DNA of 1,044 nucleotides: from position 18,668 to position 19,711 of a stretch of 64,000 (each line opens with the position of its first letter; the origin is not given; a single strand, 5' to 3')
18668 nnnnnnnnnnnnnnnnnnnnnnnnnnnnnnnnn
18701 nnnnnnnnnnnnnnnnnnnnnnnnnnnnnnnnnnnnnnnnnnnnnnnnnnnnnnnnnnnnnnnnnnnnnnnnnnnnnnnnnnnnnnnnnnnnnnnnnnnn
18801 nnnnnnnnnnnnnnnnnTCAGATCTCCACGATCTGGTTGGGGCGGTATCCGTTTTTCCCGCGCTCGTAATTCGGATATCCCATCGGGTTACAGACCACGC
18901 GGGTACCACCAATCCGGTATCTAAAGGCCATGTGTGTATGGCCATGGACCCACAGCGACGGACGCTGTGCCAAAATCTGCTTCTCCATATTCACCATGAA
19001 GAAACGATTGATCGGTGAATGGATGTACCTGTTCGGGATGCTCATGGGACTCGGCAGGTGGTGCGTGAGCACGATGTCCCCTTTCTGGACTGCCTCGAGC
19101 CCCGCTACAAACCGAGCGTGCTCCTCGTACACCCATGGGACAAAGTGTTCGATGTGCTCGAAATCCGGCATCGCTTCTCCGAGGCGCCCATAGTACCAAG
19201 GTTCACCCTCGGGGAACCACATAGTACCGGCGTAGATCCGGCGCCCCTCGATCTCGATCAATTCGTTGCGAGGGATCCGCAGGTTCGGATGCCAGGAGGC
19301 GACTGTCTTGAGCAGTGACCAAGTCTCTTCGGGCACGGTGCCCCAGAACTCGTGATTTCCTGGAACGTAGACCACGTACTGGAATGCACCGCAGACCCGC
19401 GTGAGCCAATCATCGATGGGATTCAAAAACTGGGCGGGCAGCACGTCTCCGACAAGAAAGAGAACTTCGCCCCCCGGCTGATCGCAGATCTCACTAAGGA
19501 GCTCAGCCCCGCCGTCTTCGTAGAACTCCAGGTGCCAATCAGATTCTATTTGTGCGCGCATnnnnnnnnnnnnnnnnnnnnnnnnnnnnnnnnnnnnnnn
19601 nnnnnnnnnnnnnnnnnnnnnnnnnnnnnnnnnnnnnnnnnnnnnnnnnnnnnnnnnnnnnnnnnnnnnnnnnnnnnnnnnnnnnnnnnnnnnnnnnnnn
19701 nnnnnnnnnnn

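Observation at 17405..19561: Split polynucleotide-kinase/phosphatase-like pair: P-loop kinase + calcineurin-like phosphoesterase flanking a Cys-rich protein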

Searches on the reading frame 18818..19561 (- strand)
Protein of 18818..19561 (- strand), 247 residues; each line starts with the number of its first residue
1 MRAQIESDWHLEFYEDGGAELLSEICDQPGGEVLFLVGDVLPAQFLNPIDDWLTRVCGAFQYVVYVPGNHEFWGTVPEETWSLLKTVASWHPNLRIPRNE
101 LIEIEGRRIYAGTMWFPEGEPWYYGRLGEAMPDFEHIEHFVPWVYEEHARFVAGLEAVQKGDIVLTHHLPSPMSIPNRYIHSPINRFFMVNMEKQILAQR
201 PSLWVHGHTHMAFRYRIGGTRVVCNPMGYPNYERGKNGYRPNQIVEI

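Call 3: search_protein_families(library=pfam, proteins=[window:18818-19561:-], max_evalue=0.1)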
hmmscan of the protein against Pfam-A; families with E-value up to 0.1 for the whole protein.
window:18818-19561:- (247 aa): 2 families
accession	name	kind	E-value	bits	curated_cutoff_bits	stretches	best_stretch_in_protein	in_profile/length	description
PF00149.33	Metallophos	-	3.6e-07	31.2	21.5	1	7-211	7-190/191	Calcineurin-like phosphoesterase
PF12850.12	Metallophos_2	-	8.8e-05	23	27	0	191-226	98-132/154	Calcineurin-like phosphoesterase superfamily domain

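Call 4: search_protein_families(library=phrogs, proteins=[window:18818-19561:-], max_evalue=0.01)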
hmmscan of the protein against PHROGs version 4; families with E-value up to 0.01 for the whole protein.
window:18818-19561:- (247 aa): 1 family
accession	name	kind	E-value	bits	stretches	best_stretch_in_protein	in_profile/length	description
phrog_1649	-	other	8.8e-37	127.4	1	1-234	36-276/308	metallo-phosphoesterase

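Call 8: search_protein_families(library=ncbifam, proteins=[window:18818-19561:-], max_evalue=0.1)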
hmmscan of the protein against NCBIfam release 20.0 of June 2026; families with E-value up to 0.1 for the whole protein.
window:18818-19561:- (247 aa): 1 family
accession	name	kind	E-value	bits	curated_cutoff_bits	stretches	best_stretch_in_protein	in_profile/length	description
TIGR03729.1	acc_ester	subfamily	0.0013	18.1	148.25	0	157-229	161-239/239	putative phosphoesterase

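Call 10: search_solved_structures(query=window:18818-19561:-, max_evalue=1, show_alignments=2)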
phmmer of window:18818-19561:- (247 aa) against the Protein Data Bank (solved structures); distinct sequences matched with E-value up to 1: 0.

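Call 17: find_related_loci(query=window:18818-19561:-, collection=viral_contigs, flank=6000)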
Query window:18818-19561:- (247 aa) in viral_contigs; peptide patterns used: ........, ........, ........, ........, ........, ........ (x = any residue, [..] = any of these).
13 stretches matched a pattern; 12 encode a relative of the query (tblastn E <= 1e-3); 12 distinct loci.
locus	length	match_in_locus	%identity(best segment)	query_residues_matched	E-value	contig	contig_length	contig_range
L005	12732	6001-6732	50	1-247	2e-68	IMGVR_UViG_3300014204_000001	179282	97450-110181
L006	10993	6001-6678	43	4-230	7e-61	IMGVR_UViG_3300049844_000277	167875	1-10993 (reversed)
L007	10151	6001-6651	34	28-244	1e-31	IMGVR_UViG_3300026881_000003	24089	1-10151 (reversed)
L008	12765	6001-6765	30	1-247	6e-24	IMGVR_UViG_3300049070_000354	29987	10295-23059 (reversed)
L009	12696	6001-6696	29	1-229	1e-22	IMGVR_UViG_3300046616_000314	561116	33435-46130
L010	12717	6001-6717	28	7-247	3e-20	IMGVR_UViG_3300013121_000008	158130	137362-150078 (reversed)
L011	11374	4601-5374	27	1-247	2e-15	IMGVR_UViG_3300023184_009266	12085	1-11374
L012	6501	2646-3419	27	1-247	5e-15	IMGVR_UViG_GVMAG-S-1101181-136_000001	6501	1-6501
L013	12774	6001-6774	26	1-247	7e-14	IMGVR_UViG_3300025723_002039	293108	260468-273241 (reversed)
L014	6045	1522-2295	27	1-247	8e-14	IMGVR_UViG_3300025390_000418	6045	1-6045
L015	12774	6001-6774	27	1-247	9e-14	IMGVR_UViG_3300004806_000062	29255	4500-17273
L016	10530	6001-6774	27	1-247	9e-14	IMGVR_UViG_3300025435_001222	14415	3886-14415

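Call 19: find_homologous_proteins(query=window:18818-19561:-, max_evalue=0.001)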
Query window:18818-19561:- (247 aa): 5799 proteins with E <= 0.001 among 6168 candidates; the best 120 are listed.
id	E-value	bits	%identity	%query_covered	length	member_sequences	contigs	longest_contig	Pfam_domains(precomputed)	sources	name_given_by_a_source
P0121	2.2e-126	439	100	75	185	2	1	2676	-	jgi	jgi:hypothetical protein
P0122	7.3e-76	273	52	100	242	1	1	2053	PF12850.13,PF00149.34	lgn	-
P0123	8.2e-67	244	50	100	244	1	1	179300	PF12850.13,PF00149.34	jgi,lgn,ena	-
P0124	8.9e-66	240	45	100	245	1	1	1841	PF12850.13,PF00149.34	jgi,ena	-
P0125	6.1e-65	237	45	100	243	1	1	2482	PF12850.13,PF00149.34,PF14582.12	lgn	-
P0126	3.1e-59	219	42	99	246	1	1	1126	PF12850.13,PF00149.34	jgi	jgi:Icc-related predicted phosphoesterase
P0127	6.8e-59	218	42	100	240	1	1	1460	PF12850.13,PF00149.34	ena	-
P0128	3.5e-56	209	40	96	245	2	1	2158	PF12850.13,PF00149.34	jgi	-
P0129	3.5e-55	205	43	100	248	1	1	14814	PF12850.13,PF00149.34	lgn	-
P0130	4.1e-55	205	41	99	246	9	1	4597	PF12850.13,PF00149.34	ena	-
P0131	9.8e-55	204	42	100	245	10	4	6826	PF12850.13,PF00149.34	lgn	-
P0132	1.1e-54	204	40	100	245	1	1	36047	PF12850.13,PF00149.34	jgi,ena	jgi:predicted phosphodiesterase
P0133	2.2e-54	203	44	100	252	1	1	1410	PF12850.13,PF00149.34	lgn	-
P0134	5.3e-54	202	42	100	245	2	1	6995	PF12850.13,PF00149.34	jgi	jgi:predicted phosphodiesterase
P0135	6.4e-54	201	42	100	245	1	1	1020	PF12850.13,PF00149.34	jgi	jgi:predicted phosphodiesterase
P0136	7.1e-54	201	42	100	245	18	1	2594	PF12850.13,PF00149.34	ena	-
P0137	1.1e-53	201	44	94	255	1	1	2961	PF12850.13,PF00149.34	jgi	jgi:hypothetical protein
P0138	1.1e-53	201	41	94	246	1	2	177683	PF12850.13,PF00149.34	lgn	-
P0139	1.2e-53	200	43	100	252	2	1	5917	PF12850.13,PF00149.34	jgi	jgi:predicted phosphodiesterase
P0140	1.9e-53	200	42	98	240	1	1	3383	PF12850.13,PF00149.34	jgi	jgi:predicted phosphodiesterase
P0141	2.0e-53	200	41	100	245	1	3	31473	PF12850.13,PF00149.34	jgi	jgi:predicted phosphodiesterase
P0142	2.2e-53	200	43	98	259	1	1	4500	PF12850.13,PF00149.34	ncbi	ncbi:MAG: metallophosphoesterase [Anaeromyxobacteraceae bacterium]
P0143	2.6e-53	199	39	93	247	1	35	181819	PF00149.34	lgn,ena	-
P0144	2.9e-53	199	44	93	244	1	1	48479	PF12850.13,PF00149.34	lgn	-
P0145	3.3e-53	199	41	100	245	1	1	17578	PF12850.13,PF00149.34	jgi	jgi:predicted phosphodiesterase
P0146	4.2e-53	199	41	100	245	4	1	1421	PF12850.13,PF00149.34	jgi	jgi:predicted phosphodiesterase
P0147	4.3e-53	199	41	100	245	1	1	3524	PF12850.13,PF00149.34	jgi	jgi:predicted phosphodiesterase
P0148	5.8e-53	198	41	100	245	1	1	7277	PF12850.13,PF00149.34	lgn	-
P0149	5.8e-53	198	41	100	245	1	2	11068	PF12850.13,PF00149.34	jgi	jgi:predicted phosphodiesterase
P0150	6.7e-53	198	43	93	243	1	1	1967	PF12850.13,PF00149.34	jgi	jgi:predicted phosphodiesterase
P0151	7.1e-53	198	41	100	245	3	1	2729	PF12850.13,PF00149.34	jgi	jgi:predicted phosphodiesterase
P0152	9.4e-53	198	44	100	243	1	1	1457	PF12850.13,PF00149.34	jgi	jgi:predicted phosphodiesterase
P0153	1.0e-52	197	41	93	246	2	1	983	PF12850.13,PF00149.34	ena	-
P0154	1.4e-52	197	41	100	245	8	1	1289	PF12850.13,PF00149.34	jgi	jgi:predicted phosphodiesterase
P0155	1.5e-52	197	46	94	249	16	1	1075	PF12850.13,PF00149.34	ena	-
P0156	1.9e-52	197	41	98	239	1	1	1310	PF00149.34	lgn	-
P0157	2.0e-52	196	43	94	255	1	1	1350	PF12850.13,PF00149.34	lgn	-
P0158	2.0e-52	196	43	86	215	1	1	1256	PF00149.34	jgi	jgi:hypothetical protein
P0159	3.3e-52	196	41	100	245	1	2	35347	PF12850.13,PF00149.34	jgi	jgi:predicted phosphodiesterase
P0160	3.8e-52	196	40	100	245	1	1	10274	PF12850.13,PF00149.34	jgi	jgi:predicted phosphodiesterase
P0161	4.7e-52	195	41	100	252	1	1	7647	PF12850.13,PF00149.34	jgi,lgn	jgi:predicted phosphodiesterase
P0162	4.9e-52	195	42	100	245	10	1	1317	PF12850.13,PF00149.34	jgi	-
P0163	5.2e-52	195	44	100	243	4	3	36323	PF12850.13,PF00149.34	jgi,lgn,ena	jgi:predicted phosphodiesterase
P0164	5.8e-52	195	41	100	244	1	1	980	PF12850.13,PF00149.34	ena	-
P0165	6.8e-52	195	41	100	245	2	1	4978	PF12850.13,PF00149.34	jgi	jgi:predicted phosphodiesterase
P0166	7.3e-52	195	39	100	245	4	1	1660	PF12850.13,PF00149.34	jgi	jgi:predicted phosphodiesterase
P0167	8.0e-52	194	40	100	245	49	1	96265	PF12850.13,PF00149.34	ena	-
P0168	8.8e-52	194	38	100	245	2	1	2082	PF12850.13,PF00149.34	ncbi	-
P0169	1.2e-51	194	40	100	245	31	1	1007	PF12850.13,PF00149.34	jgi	jgi:predicted phosphodiesterase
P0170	1.3e-51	194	38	100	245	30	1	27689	PF12850.13,PF00149.34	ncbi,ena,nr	ncbi:MAG TPA: metallophosphoesterase [Polyangia bacterium]|nr:metallophosphoesterase [Polyangia bact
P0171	1.3e-51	194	41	100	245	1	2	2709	PF12850.13,PF00149.34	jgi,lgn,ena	-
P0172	1.4e-51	194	42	100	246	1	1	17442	PF12850.13,PF00149.34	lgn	-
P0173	1.5e-51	194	44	95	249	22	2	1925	PF12850.13,PF00149.34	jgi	-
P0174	1.9e-51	193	44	94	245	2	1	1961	PF12850.13,PF00149.34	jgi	jgi:predicted phosphodiesterase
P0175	2.1e-51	193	41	98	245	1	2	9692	PF12850.13,PF00149.34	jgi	jgi:predicted phosphodiesterase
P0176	2.1e-51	193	43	95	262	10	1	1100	PF12850.13,PF00149.34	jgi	jgi:predicted phosphodiesterase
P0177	2.2e-51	193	41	100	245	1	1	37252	PF12850.13,PF00149.34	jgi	jgi:predicted phosphodiesterase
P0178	2.2e-51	193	43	100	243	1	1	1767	PF12850.13,PF00149.34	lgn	-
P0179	2.6e-51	193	41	94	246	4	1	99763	PF12850.13,PF00149.34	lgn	-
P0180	2.9e-51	193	37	100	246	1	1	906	PF00149.34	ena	-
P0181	3.0e-51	193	44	94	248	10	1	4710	PF12850.13,PF00149.34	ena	-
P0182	3.3e-51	192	40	100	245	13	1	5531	PF12850.13,PF00149.34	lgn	-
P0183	3.5e-51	192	39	100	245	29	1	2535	PF12850.13,PF00149.34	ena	-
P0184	3.5e-51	192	43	100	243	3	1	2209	PF12850.13,PF00149.34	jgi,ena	-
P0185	3.7e-51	192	39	100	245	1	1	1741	PF12850.13,PF00149.34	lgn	-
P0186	3.9e-51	192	39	99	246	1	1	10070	PF12850.13,PF00149.34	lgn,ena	-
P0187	4.1e-51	192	41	100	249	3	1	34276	PF12850.13,PF00149.34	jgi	jgi:predicted phosphodiesterase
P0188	4.5e-51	192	42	93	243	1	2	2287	PF12850.13,PF00149.34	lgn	-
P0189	4.7e-51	192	40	98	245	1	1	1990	PF12850.13,PF00149.34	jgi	jgi:predicted phosphodiesterase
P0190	5.3e-51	192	42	99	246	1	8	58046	PF00149.34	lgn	-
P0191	6.1e-51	192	43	93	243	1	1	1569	PF12850.13,PF00149.34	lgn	-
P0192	6.3e-51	192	44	100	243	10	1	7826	PF12850.13,PF00149.34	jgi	-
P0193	6.7e-51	191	39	100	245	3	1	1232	PF12850.13,PF00149.34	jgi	jgi:predicted phosphodiesterase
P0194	6.7e-51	191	41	94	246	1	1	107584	PF12850.13,PF00149.34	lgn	-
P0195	8.1e-51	191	46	94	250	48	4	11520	PF12850.13,PF00149.34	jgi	jgi:predicted phosphodiesterase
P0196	8.7e-51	191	44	100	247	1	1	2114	PF00149.34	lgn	-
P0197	9.0e-51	191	40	100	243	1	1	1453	PF12850.13,PF00149.34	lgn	-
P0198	9.0e-51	191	44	94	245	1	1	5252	PF12850.13,PF00149.34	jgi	jgi:predicted phosphodiesterase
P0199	9.3e-51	191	40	98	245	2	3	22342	PF12850.13,PF00149.34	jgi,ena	jgi:predicted phosphodiesterase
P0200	9.5e-51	191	43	100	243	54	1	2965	PF12850.13,PF00149.34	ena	-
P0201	1.0e-50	191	42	94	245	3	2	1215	PF12850.13,PF00149.34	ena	-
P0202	1.3e-50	191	44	100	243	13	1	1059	PF12850.13,PF00149.34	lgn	-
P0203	1.4e-50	190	44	95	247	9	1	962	PF12850.13,PF00149.34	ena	-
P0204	1.4e-50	190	42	99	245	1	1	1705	PF12850.13,PF00149.34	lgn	-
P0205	1.4e-50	190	45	93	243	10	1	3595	PF12850.13,PF00149.34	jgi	jgi:predicted phosphodiesterase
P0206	1.5e-50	190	45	94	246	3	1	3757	PF12850.13,PF00149.34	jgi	jgi:predicted phosphodiesterase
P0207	1.5e-50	190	41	100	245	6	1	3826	PF12850.13,PF00149.34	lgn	-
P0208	1.6e-50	190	39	100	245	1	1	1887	PF12850.13,PF00149.34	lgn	-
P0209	1.6e-50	190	38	100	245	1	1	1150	PF12850.13,PF00149.34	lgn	-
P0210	1.7e-50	190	42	100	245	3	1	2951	PF12850.13,PF00149.34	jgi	jgi:predicted phosphodiesterase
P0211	1.8e-50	190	41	97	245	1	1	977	PF12850.13,PF00149.34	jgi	jgi:predicted phosphodiesterase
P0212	2.0e-50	190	40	100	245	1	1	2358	PF12850.13,PF00149.34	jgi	jgi:predicted phosphodiesterase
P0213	2.3e-50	190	42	100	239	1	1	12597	PF12850.13,PF00149.34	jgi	jgi:Icc-related predicted phosphoesterase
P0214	2.5e-50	190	41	100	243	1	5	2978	PF12850.13,PF00149.34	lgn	-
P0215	2.7e-50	189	40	100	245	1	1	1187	PF12850.13,PF00149.34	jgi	jgi:Icc-related predicted phosphoesterase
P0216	2.9e-50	189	40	100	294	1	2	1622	PF00149.34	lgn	-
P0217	3.7e-50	189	40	98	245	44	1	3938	PF12850.13,PF00149.34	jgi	jgi:predicted phosphodiesterase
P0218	3.7e-50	189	43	94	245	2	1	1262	PF12850.13,PF00149.34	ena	-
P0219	4.1e-50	189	41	96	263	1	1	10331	PF12850.13,PF00149.34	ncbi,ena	-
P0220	4.2e-50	189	45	96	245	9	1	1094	PF12850.13,PF00149.34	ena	-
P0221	5.7e-50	188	41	99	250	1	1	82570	PF12850.13,PF00149.34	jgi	jgi:predicted phosphodiesterase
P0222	6.5e-50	188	43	96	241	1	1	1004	PF12850.13,PF00149.34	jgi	jgi:predicted phosphodiesterase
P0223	6.8e-50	188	42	95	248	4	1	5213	PF12850.13,PF00149.34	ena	-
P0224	7.5e-50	188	42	93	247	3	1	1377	PF12850.13,PF00149.34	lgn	-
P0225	8.0e-50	188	41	94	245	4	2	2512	PF12850.13,PF00149.34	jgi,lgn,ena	-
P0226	1.2e-49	187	42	94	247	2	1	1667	PF12850.13,PF00149.34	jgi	-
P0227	1.5e-49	187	39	100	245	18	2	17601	PF12850.13,PF00149.34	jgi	jgi:predicted phosphodiesterase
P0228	1.7e-49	187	39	100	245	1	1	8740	PF12850.13,PF00149.34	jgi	jgi:predicted phosphodiesterase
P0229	1.7e-49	187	42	100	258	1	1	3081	PF12850.13,PF00149.34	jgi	jgi:Icc-related predicted phosphoesterase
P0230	1.9e-49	187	39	100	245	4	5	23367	PF12850.13,PF00149.34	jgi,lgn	jgi:predicted phosphodiesterase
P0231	1.9e-49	187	38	100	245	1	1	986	PF12850.13,PF00149.34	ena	-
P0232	1.9e-49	187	41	100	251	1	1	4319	PF00149.34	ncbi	-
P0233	2.0e-49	187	41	94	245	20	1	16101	PF12850.13,PF00149.34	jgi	jgi:predicted phosphodiesterase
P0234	2.2e-49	186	45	93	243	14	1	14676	PF00149.34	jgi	jgi:Icc-related predicted phosphoesterase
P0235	2.3e-49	186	41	100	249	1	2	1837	PF12850.13,PF00149.34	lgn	-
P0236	2.3e-49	186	43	94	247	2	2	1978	PF12850.13,PF00149.34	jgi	jgi:Icc-related predicted phosphoesterase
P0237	2.6e-49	186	39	100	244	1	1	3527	PF12850.13,PF00149.34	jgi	jgi:predicted phosphodiesterase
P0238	2.7e-49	186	38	100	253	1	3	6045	PF12850.13,PF00149.34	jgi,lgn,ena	-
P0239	3.0e-49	186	43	100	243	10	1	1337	PF12850.13,PF00149.34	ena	-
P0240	3.1e-49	186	39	100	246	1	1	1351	PF12850.13,PF00149.34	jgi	-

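Call 27: predict_structure(alignment_id=A1)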
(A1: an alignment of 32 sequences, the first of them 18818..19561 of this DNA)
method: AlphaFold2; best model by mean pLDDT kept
length: 247 residues; sequences in the alignment: 32
mean_pLDDT: 94.1   pTM: 0.93
mean pLDDT of the five models: 94.1, 93.6, 93.1, 92.8, 92.6
residues with pLDDT >= 90: 212; 70-90: 27; 50-70: 8; < 50: 0
segments of 3 or more residues with pLDDT < 50: none
pLDDT, mean of each block of 10 residues (from residue 1): 97 93 95 97 95 98 98 97 98 98 98 89 74 94 95 98 98 95 91 98 95 97 93 77 94
secondary structure, 60 per line:
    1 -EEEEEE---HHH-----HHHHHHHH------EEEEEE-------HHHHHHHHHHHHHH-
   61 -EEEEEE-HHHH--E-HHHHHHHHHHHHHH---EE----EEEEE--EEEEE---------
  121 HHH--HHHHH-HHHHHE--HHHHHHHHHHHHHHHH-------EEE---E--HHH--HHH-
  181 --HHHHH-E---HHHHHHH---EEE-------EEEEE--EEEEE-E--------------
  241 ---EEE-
elements in order: E2-7 H19-26 E33-38 H46-59 E62-67 H69-72 H77-90 E100-104 E107-111 H126-130 H132-136 H140-155 E163-165 H183-187 H193-199 E203-205 E213-217 E220-224 E244-246

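Call 29: fold_search(model_id=the predicted structure, library=pdb)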
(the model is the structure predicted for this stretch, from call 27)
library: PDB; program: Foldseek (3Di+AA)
matches with E <= 10: 1205; with E <= 0.001: 56
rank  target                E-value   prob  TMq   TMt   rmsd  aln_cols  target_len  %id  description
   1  6unc_B                1.6e-10  1.00  0.71  0.64   5.3       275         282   18  The crystal structure of Phosphopantetheinyl Hydrolase (PptH) from Mycobacterium tuberculosis (released 2020-04-22)
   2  6unc_D                2.0e-10  1.00  0.74  0.67   4.8       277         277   18  The crystal structure of Phosphopantetheinyl Hydrolase (PptH) from Mycobacterium tuberculosis (released 2020-04-22)
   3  6unc_C                4.4e-10  1.00  0.71  0.64   5.3       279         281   19  The crystal structure of Phosphopantetheinyl Hydrolase (PptH) from Mycobacterium tuberculosis (released 2020-04-22)
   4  6unc_A                8.7e-10  1.00  0.72  0.65   5.2       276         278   17  The crystal structure of Phosphopantetheinyl Hydrolase (PptH) from Mycobacterium tuberculosis (released 2020-04-22)
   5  4pef_A                1.1e-08  1.00  0.54  0.40   7.7       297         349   15  Dbr1 in complex with sulfate (released 2014-08-27)
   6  2yvt                  1.5e-08  1.00  0.58  0.56   5.3       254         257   14  Crystal structure of aq_1956 (released 2007-10-16)
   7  4pei_E                4.5e-08  1.00  0.53  0.40   8.1       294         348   17  Dbr1 in complex with synthetic branched RNA analog (released 2014-08-27)
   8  4peh_A                5.8e-08  1.00  0.53  0.40   8.0       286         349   17  Dbr1 in complex with synthetic linear RNA (released 2014-08-27)
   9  4peg_C                8.9e-08  1.00  0.54  0.40   7.7       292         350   17  Dbr1 in complex with guanosine-5'-monophosphate (released 2014-08-27)
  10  5k78_B                9.4e-08  1.00  0.55  0.41   8.0       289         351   16  Dbr1 in complex with 16-mer branched RNA (released 2016-12-07)
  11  3rl4                  1.1e-07  1.00  0.61  0.56   6.1       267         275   18  Rat metallophosphodiesterase MPPED2 G252H Mutant (released 2011-08-10)
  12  5k73_D                1.3e-07  1.00  0.53  0.40   7.9       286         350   17  as-isolated Dbr1 with Fe(II) and Zn(II) (released 2016-12-07)
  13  3rl5                  1.6e-07  1.00  0.63  0.57   5.4       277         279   17  Rat metallophosphodiesterase MPPED2 H67R Mutant (released 2011-08-10)
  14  5k78_A                1.6e-07  1.00  0.55  0.41   7.9       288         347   16  Dbr1 in complex with 16-mer branched RNA (released 2016-12-07)
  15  5k77_A                2.5e-07  1.00  0.55  0.41   7.9       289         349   17  Dbr1 in complex with 7-mer branched RNA (released 2016-12-07)
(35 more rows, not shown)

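Call 75: search_dna_similar(query=window:18818-19561:-, collection=phages, mode=protein, max_rows=25)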
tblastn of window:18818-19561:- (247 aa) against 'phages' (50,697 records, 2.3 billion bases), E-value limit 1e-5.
Records with a match: 190; places in all: 190; records where one place covers at least 80% of the query: 177.
Best place of each record, by identity: <60% 190.
By first word of the organism name: Vibrio 53; Escherichia 33; Rhizobium 19; Synechococcus 14; Salmonella 8; Brevundimonas 7; Erwinia 7; Caulobacter 6; Xanthomonas 6; Bacteriophage 5; and 14 more.
By host as written in the record: - 41; Escherichia coli 10; Synechococcus sp. MW02 8; Brevundimonas pondensis LVF1 6; Salmonella enterica subsp. enterica serovar Typhimurium 4; Rhizobium leguminosarum 4; Vibrio parahaemolyticus 4; Vibrio sp. 4; and 75 more.
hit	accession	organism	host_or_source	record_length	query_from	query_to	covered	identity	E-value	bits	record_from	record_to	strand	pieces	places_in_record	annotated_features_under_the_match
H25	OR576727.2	Myxococcus phage Mx1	Myxococcus sp.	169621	1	247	100%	36.9%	9e-42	157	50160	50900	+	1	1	calcineurin-like phosphoesterase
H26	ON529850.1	Brevundimonas phage vB_BpoS-Gurke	Brevundimonas pondensis LVF1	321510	1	247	100%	33.7%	5e-20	94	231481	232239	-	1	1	metallo-dependent phosphatase-like protein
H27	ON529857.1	Brevundimonas phage vB_BpoS-Kikimora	Brevundimonas pondensis LVF1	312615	1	247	100%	33.5%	6e-20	94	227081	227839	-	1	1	metallo-dependent phosphatase-like protein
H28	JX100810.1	Caulobacter phage CcrColossus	Caulobacter crescentus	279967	1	247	100%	32.4%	2e-21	99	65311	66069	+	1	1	putative protein metallo-phosphoesterase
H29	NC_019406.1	Caulobacter phage CcrColossus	Caulobacter crescentus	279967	1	247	100%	32.4%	2e-21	99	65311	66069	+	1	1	metallo-phosphoesterase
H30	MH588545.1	Caulobacter phage CcrPW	Caulobacter vibrioides CB15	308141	1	247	100%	31.8%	3e-21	98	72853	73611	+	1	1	Ser/Thr protein phosphatase family protein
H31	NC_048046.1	Caulobacter phage CcrPW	Caulobacter vibrioides CB15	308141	1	247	100%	31.8%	3e-21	98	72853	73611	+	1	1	metallo-phosphoesterase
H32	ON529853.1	Brevundimonas phage vB_BpoS-Bambus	Brevundimonas pondensis LVF1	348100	1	247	100%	31.5%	8e-17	85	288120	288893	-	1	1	metallo-dependent phosphatase-like protein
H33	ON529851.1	Brevundimonas phage vB_BpoS-Marchewka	Brevundimonas pondensis LVF1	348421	1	247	100%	31.5%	8e-17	85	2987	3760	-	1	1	metallo-dependent phosphatase-like protein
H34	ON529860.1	Brevundimonas phage vB_BpoS-Papperlapapp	Brevundimonas pondensis LVF1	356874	1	247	100%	30.1%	3e-15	81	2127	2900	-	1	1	metallo-dependent phosphatase-like protein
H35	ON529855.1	Brevundimonas phage vB_BpoS-Domovoi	Brevundimonas pondensis EIF1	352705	1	247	100%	29.9%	2e-15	81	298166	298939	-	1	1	metallo-dependent phosphatase-like protein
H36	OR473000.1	Synechococcus phage S-CREM2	Synechococcus sp. CRE1902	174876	1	247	100%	29.9%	1e-21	99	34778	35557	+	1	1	metallophosphoesterase | hypothetical protein (x2)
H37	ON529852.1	Brevundimonas phage vB_BpoS-Kabachok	Brevundimonas pondensis LVF1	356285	1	247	100%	29.5%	6e-14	76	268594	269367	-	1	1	metallo-dependent phosphatase-like protein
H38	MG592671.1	Vibrio phage 2.275.O._10N.286.54.E11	Vibrio cyclitrophicus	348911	1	231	94%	31.0%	5e-27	114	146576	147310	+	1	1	3',5'-cyclic AMP phosphodiesterase protein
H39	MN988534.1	Rhizobium phage RHph_N34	Rhizobium etli CFN42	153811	1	247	100%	28.6%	3e-20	95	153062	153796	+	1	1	putative metallophosphoesterase protein | putative GTP-binding protein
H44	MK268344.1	Salmonella phage Munch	Salmonella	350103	1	247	100%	28.6%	4e-24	106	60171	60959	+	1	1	phosphoesterase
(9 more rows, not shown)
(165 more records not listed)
